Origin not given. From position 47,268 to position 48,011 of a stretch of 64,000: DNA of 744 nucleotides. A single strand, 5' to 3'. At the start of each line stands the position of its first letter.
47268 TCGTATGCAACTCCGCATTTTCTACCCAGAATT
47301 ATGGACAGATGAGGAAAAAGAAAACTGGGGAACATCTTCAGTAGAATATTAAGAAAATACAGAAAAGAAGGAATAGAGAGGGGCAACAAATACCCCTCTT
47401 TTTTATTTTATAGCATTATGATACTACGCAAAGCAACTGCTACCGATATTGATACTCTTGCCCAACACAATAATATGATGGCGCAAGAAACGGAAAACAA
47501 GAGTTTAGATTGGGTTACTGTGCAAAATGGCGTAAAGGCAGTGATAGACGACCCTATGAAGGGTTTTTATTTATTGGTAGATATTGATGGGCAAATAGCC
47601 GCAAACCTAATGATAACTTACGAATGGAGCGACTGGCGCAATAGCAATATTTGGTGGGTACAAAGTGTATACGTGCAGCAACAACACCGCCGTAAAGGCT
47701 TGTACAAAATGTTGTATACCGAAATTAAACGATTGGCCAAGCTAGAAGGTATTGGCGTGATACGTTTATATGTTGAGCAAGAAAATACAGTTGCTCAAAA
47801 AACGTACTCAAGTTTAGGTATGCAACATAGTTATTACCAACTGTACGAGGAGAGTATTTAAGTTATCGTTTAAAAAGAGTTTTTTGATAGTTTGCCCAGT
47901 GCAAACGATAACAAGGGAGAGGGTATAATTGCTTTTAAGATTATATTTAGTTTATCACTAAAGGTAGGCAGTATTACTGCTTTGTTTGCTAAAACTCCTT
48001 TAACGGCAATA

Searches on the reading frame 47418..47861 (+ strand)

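Call 54: search_protein_families(library=pfam, proteins=[window:47418-47861:+], max_evalue=0.0001)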
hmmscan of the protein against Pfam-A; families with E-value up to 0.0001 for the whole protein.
window:47418-47861:+ (147 aa): 3 families
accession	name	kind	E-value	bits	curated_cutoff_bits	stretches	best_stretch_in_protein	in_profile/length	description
PF00583.31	Acetyltransf_1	-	1.2e-11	45.3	20.7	1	42-135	28-116/116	Acetyltransferase (GNAT) family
PF13508.13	Acetyltransf_7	-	2.3e-06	28.3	27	1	51-134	5-81/84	Acetyltransferase (GNAT) domain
PF13673.13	Acetyltransf_10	-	7.2e-06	26.4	23.6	1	80-138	53-110/128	Acetyltransferase (GNAT) domain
